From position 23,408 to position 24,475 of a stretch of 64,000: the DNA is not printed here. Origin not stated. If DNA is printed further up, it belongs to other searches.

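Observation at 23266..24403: AT-rich two-gene insertion between rpmE and buk: a DUF3883-type nuclease-like protein plus an overlapping 82-aa partner (candidate defence or toxin-antitoxin-like module)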

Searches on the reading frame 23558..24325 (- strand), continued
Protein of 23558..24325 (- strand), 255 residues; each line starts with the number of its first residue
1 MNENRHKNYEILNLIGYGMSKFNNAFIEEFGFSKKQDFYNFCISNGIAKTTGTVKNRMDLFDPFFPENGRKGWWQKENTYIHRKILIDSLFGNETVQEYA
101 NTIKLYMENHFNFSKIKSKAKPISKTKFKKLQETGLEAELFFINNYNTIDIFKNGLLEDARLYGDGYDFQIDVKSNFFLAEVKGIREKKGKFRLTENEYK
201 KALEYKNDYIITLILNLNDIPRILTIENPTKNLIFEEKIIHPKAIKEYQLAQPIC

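Call 43: find_encoding_contigs(protein=P0075, flank=8000, max_places=4)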
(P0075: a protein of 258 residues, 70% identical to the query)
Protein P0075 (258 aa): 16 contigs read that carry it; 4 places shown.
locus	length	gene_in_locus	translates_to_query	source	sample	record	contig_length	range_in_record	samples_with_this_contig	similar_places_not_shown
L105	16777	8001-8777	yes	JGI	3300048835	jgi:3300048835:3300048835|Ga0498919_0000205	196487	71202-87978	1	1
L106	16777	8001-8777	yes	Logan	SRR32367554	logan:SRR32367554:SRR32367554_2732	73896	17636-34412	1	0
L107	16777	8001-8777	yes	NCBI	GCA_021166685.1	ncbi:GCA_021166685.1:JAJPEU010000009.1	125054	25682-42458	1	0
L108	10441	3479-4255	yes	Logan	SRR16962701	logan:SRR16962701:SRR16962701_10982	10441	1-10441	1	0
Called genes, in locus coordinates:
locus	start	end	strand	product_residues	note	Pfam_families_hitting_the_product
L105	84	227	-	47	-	-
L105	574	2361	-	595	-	PF05787:PhoX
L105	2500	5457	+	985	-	PF27085:Aq_1262, PF02239:Cytochrom_D1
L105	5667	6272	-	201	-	-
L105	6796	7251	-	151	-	-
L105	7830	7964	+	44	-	-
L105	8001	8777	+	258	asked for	PF13020:NOV_C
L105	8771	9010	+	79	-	-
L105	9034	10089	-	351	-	PF13356:Arm-DNA-bind_3, PF22022:Phage_int_M, PF00589:Phage_integrase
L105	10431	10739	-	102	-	PF00639:Rotamase, PF13616:Rotamase_3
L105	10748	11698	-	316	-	PF18297:NFACT-R_2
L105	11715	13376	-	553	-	PF01807:Zn_ribbon_DnaG, PF08275:DNAG_N, PF01751:Toprim, PF13155:Toprim_2, PF13362:Toprim_3 (weak), PF13662:Toprim_4, PF16730:DnaGprimase_HBD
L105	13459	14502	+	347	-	PF14559:TPR_19 (faint), PF00515:TPR_1 (faint), PF07719:TPR_2 (faint), PF13428:TPR_14 (faint), PF13431:TPR_17 (faint)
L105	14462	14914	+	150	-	PF00075:RNase_H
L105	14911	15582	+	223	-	PF22935:RM44_endonuclase (faint), PF14622:Ribonucleas_3_3, PF00636:Ribonuclease_3, PF00035:dsrm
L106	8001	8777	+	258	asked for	PF13020:NOV_C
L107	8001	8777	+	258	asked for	PF13020:NOV_C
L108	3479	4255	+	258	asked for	PF13020:NOV_C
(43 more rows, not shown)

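Call 44: find_encoding_contigs(protein=P0028, flank=8000, max_places=2)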
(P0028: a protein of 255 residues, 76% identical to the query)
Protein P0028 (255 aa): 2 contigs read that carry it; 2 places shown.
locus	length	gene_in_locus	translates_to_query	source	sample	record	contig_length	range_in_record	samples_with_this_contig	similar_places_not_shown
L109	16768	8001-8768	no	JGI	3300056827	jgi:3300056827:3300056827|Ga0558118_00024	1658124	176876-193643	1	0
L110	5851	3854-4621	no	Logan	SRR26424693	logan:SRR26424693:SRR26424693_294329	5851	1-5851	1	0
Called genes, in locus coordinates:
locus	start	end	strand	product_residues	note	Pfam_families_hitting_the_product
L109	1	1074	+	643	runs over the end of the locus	-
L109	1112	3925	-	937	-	-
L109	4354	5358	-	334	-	-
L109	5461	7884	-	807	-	-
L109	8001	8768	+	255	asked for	PF13020:NOV_C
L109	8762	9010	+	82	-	-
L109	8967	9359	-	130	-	PF13310:Virulence_RhuM (weak)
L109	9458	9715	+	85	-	PF13310:Virulence_RhuM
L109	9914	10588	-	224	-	PF00005:ABC_tran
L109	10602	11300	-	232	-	PF00657:Lipase_GDSL, PF13472:Lipase_GDSL_2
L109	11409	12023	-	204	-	PF03883:H2O2_YaaD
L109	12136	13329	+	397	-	-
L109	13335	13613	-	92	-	PF09876:DUF2103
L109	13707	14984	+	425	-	-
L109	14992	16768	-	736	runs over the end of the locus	PF00912:Transgly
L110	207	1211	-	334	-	-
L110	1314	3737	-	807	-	-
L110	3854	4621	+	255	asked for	PF13020:NOV_C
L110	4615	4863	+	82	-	-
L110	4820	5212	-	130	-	PF13310:Virulence_RhuM (weak)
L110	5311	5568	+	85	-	PF13310:Virulence_RhuM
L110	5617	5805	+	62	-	-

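Call 45: fold_search(model_id=the predicted structure, library=pdb)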
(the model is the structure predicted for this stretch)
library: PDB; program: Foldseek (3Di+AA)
matches with E <= 10: 209; with E <= 0.001: 0
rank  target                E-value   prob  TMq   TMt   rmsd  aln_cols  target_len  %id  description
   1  2w8m_B                3.5e-03  1.00  0.30  0.43   6.7       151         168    9  Structure of D212, a nuclease from a fusselovirus. (released 2009-02-03)
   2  1gef_A                7.4e-03  1.00  0.28  0.53   3.3        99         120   12  Crystal structure of the archaeal holliday junction resolvase HJC (released 2001-03-21)
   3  2wcw_A                1.0e-02  1.00  0.28  0.51   5.5       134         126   10  1.6A resolution structure of Archaeoglobus fulgidus Hjc, a Holliday junction resolvase from an archaeal hyperthermophi (released 2009-03-24)
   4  2eo0_B                1.1e-02  1.00  0.27  0.51   4.2       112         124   11  Crystal Structure of Holliday Junction Resolvase ST1444 (released 2007-10-02)
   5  4tkd_B                1.1e-02  0.99  0.27  0.50   4.8       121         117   11  Sulfolobus solfataricus HJC mutants (released 2015-08-12)
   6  2eo0_A                1.2e-02  1.00  0.28  0.50   4.6       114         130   12  Crystal Structure of Holliday Junction Resolvase ST1444 (released 2007-10-02)
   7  2wj0_B                1.4e-02  1.00  0.28  0.51   5.0       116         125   10  Crystal structures of Holliday junction resolvases from Archaeoglobus fulgidus bound to DNA substrate (released 2009-05-26)
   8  2wj0_A                1.4e-02  1.00  0.28  0.51   4.9       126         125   13  Crystal structures of Holliday junction resolvases from Archaeoglobus fulgidus bound to DNA substrate (released 2009-05-26)
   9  2wcw_B                1.5e-02  1.00  0.30  0.55   4.0       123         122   10  1.6A resolution structure of Archaeoglobus fulgidus Hjc, a Holliday junction resolvase from an archaeal hyperthermophi (released 2009-03-24)
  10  2wcz_B                1.5e-02  0.98  0.22  0.44   6.9       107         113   14  1.6A resolution structure of Archaeoglobus fulgidus Hjc, a Holliday junction resolvase from an archaeal hyperthermophi (released 2009-03-24)
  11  4tkd_D                2.0e-02  0.99  0.28  0.55   4.4       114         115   13  Sulfolobus solfataricus HJC mutants (released 2015-08-12)
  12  2wiw_A                2.1e-02  0.98  0.21  0.39   5.2        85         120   14  Crystal structures of Holliday junction resolvases from Archaeoglobus fulgidus bound to DNA substrate (released 2009-05-26)
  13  1gef_B                2.4e-02  0.99  0.27  0.52   3.8       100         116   14  Crystal structure of the archaeal holliday junction resolvase HJC (released 2001-03-21)
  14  4tkd_C                2.6e-02  0.99  0.28  0.50   4.7       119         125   13  Sulfolobus solfataricus HJC mutants (released 2015-08-12)
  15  9qcc_Q                2.6e-02  0.99  0.29  0.19   6.4       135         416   10  Activated XauSPARDA filament assembly with bound dsDNA substrate (released 2025-12-17)
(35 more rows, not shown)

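Call 51: search_protein_families(library=pfam, alignment_id=A6, max_evalue=0.01)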
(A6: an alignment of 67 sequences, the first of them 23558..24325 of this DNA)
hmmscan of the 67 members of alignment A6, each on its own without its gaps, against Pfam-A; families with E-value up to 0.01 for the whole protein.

A. member 1, window:23558-24325:- (255 aa): 1 family
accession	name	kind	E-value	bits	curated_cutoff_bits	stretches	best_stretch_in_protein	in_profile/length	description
PF13020.12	NOV_C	-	6.8e-15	55.3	22.1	1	141-226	4-91/91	Protein NO VEIN, C-terminal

B. families by the number of members that match (of 67 scanned): 8 families
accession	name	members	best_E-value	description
PF13020.12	NOV_C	67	1.3e-18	Protein NO VEIN, C-terminal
PF13384.12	HTH_23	3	1.7e-05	Homeodomain-like domain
PF01075.23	Glyco_transf_9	1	6.6e-08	Glycosyltransferase family 9 (heptosyltransferase)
PF10668.15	Phage_terminase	1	4.6e-05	Phage terminase small subunit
PF13411.12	MerR_1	1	0.0006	MerR HTH family regulatory protein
PF13551.12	HTH_29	1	0.00063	Winged helix-turn helix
PF08281.18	Sigma70_r4_2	1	0.0015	Sigma-70, region 4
PF12728.13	HTH_17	1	0.0018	Helix-turn-helix domain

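Call 52: search_solved_structures(query=A6, max_evalue=10, show_alignments=3)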
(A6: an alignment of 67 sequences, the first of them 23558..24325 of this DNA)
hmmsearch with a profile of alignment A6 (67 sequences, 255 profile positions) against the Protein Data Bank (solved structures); distinct sequences matched with E-value up to 10: 0.

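Call 60: search_protein_families(library=pfam, alignment_id=A7, max_evalue=0.00001)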
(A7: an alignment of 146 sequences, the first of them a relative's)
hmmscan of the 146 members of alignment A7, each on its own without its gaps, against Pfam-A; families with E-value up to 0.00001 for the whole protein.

A. member 1, L021:2441-5803:- (1120 aa): 2 families
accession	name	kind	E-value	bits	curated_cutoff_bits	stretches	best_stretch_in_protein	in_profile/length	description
PF04257.20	Exonuc_V_gamma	-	6.6e-77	259.2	25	1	3-317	1-313/314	Exodeoxyribonuclease V, gamma subunit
PF17946.7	RecC_C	-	5.9e-22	79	22.6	1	833-1044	2-191/202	RecC C-terminal domain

B. families by the number of members that match (of 146 scanned): 176 families (the first 25 are shown)
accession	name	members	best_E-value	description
PF00145.23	DNA_methylase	16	2.7e-78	C-5 cytosine-specific DNA methylase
PF20731.2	RE_NgoFVII_C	10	6.1e-14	NgoFVII C-terminal B3-like DNA-binding domain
PF03994.20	DUF350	3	5.4e-34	Domain of Unknown Function (DUF350)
PF02694.21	UPF0060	3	1e-27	Uncharacterised BCR, YnfA/UPF0060 family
PF13489.12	Methyltransf_23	3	5.3e-20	Methyltransferase domain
PF00717.28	Peptidase_S24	3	7e-20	Peptidase S24-like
PF13304.12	AAA_21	3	1e-14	AAA domain, putative AbiEii toxin, Type IV TA system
PF02163.28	Peptidase_M50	2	4.4e-56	Peptidase family M50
PF00005.33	ABC_tran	2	5.2e-47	ABC transporter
PF08534.16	Redoxin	2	9.3e-29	Redoxin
PF00578.27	AhpC-TSA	2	1.2e-28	AhpC/TSA family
PF02463.25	SMC_N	2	8.3e-22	RecF/RecN/SMC N terminal domain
PF06094.17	GGACT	2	1.4e-14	Gamma-glutamyl cyclotransferase, AIG2-like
PF01642.28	MM_CoA_mutase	1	1e-235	Methylmalonyl-CoA mutase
PF00476.26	DNA_pol_A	1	3.3e-165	DNA polymerase family A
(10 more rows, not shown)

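Call 61: search_protein_families(library=pfam, proteins=[L025:76-600:+, L032:4673-4987:+, L040:868-1236:+, L041:479-1141:+, L052:66-548:+, L054:897-1295:+, L063:4392-4982:+, L065:1712-2374:+, L069:4161-4982:+, L071:1636-1989:+], max_evalue=0.001)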
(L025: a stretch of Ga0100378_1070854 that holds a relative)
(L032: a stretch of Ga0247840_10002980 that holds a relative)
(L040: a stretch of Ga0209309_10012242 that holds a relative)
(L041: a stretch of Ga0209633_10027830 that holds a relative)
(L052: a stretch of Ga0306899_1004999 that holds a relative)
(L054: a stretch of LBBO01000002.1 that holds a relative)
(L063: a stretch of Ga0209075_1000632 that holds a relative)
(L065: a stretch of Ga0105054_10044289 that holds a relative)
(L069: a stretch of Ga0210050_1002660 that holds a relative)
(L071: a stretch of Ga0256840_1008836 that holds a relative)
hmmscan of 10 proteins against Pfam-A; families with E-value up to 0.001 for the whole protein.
L025:76-600:+ (174 aa): 1 family
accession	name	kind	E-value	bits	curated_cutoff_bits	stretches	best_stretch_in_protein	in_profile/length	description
PF00145.23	DNA_methylase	-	2.4e-35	123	22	1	1-173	95-285/324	C-5 cytosine-specific DNA methylase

L032:4673-4987:+ (104 aa): 0 families

L040:868-1236:+ (122 aa): 1 family
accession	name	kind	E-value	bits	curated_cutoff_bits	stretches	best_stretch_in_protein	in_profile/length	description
PF06961.18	DUF1294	-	1.2e-15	58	25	1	34-95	1-55/55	Protein of unknown function (DUF1294)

L041:479-1141:+ (220 aa): 1 family
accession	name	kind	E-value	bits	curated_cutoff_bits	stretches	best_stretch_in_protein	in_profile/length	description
PF00145.23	DNA_methylase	-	3.3e-35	122.5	22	2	95-173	1-78/324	C-5 cytosine-specific DNA methylase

L052:66-548:+ (160 aa): 1 family
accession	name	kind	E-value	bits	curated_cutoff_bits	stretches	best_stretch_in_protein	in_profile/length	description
PF00145.23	DNA_methylase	-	1.1e-23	84.6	22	1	1-158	133-305/324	C-5 cytosine-specific DNA methylase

L054:897-1295:+ (132 aa): 1 family
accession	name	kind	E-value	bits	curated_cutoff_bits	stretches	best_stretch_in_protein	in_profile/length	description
PF00145.23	DNA_methylase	-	6e-40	138.1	22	1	29-129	2-100/324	C-5 cytosine-specific DNA methylase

L063:4392-4982:+ (196 aa): 1 family
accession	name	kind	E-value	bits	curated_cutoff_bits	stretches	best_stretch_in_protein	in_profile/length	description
PF00145.23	DNA_methylase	-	2.4e-36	126.3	22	1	95-189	1-94/324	C-5 cytosine-specific DNA methylase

L065:1712-2374:+ (220 aa): 1 family
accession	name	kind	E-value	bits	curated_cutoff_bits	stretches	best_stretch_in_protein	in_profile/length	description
PF00145.23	DNA_methylase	-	1.6e-44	153.1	22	1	95-200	1-105/324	C-5 cytosine-specific DNA methylase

L069:4161-4982:+ (273 aa): 1 family
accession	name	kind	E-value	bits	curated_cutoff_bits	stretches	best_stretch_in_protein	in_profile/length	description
PF00145.23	DNA_methylase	-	1.5e-69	235.4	22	1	95-268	1-174/324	C-5 cytosine-specific DNA methylase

L071:1636-1989:+ (117 aa): 1 family
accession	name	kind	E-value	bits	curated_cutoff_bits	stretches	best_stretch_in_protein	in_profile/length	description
PF00145.23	DNA_methylase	-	4.8e-28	99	22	1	38-116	2-78/324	C-5 cytosine-specific DNA methylase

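Call 65: search_protein_families(library=pfam, proteins=[L041:2244-3299:+, L051:6095-7219:+, L090:6021-7223:+, L084:2322-3146:+, L068:1662-2372:+, L048:1449-1934:+, L091:4680-4982:+, L077:2-862:+, L078:2099-4978:+], max_evalue=0.001)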
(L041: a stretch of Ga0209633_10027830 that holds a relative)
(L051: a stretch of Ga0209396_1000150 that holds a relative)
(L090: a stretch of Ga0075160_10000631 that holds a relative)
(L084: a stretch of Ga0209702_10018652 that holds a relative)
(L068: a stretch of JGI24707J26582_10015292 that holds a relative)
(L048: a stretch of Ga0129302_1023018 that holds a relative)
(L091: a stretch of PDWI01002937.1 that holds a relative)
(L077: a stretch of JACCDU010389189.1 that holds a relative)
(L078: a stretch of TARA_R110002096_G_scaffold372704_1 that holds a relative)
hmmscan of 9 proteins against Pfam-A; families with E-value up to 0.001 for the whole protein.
L041:2244-3299:+ (351 aa): 1 family
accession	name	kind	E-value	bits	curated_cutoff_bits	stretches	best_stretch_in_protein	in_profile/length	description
PF20731.2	RE_NgoFVII_C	-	4e-11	43.5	23.8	1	212-326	13-128/131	NgoFVII C-terminal B3-like DNA-binding domain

L051:6095-7219:+ (374 aa): 1 family
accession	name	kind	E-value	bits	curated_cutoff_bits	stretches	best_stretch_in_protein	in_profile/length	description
PF20731.2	RE_NgoFVII_C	-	3.1e-08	34.2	23.8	1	199-328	13-129/131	NgoFVII C-terminal B3-like DNA-binding domain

L090:6021-7223:+ (400 aa): 1 family
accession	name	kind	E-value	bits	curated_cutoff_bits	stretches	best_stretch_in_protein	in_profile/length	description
PF20731.2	RE_NgoFVII_C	-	5.6e-08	33.3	23.8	1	219-366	16-127/131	NgoFVII C-terminal B3-like DNA-binding domain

L084:2322-3146:+ (274 aa): 1 family
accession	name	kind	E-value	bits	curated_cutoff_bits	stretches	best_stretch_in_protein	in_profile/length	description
PF20731.2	RE_NgoFVII_C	-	2.2e-13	50.8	23.8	1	136-251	13-129/131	NgoFVII C-terminal B3-like DNA-binding domain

L068:1662-2372:+ (236 aa): 1 family
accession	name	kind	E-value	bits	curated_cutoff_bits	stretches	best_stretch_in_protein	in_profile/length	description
PF20731.2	RE_NgoFVII_C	-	7.6e-10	39.4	23.8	1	100-212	14-127/131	NgoFVII C-terminal B3-like DNA-binding domain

L048:1449-1934:+ (161 aa): 1 family
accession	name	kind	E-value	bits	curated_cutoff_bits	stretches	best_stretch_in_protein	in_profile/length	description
PF20731.2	RE_NgoFVII_C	-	2.9e-13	50.4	23.8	1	18-139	9-131/131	NgoFVII C-terminal B3-like DNA-binding domain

L091:4680-4982:+ (100 aa): 0 families

L077:2-862:+ (286 aa): 1 family
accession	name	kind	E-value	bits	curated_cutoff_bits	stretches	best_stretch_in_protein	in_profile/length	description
PF00145.23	DNA_methylase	-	1.5e-77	261.7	22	1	21-269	1-251/324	C-5 cytosine-specific DNA methylase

L078:2099-4978:+ (959 aa): 5 families
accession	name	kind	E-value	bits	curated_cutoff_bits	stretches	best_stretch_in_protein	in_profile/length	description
PF00476.26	DNA_pol_A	-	3.3e-165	550.1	34.3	1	580-957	3-381/381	DNA polymerase family A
PF02739.22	5_3_exonuc_N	-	5.9e-52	176.1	34.3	1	7-172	2-163/164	5'-3' exonuclease, N-terminal resolvase-like domain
PF01612.26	DNA_pol_A_exo1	-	1.3e-32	113.4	23.6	1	376-546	11-172/173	3'-5' exonuclease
PF01367.25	5_3_exonuc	-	9.5e-32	109.8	40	1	176-268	2-95/97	5'-3' exonuclease, C-terminal SAM fold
PF22619.2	DNA_polI_exo1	-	2.4e-09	37.5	27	1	393-511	4-116/140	DNA polymerase I, ribonuclease H-like domain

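Call 67: search_dna_similar(query=window:23558-24325:-, collection=plasmids, mode=protein, max_evalue=0.00001, max_rows=25)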
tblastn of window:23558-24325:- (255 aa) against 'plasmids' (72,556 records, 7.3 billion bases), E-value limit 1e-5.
Records with a match: 1; places in all: 1; records where one place covers at least 80% of the query: 1.
Best place of each record, by identity: <60% 1.
By first word of the organism name: Terribacillus 1.
By predicted mobility (MOB-suite, as given by PLSDB): mobilizable 1.
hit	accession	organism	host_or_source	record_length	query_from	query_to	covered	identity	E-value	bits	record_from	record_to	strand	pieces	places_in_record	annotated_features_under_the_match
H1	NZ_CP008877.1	Terribacillus goriensis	Cryptomeria japonica var. sinensis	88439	7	245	94%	28.2%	2e-11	71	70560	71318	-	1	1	DUF3883 domain-containing protein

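Call 68: search_dna_similar(query=window:23558-24325:-, collection=phages, mode=protein, max_evalue=0.00001, max_rows=25)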
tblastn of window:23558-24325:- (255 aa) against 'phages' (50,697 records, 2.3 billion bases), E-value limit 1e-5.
No match.
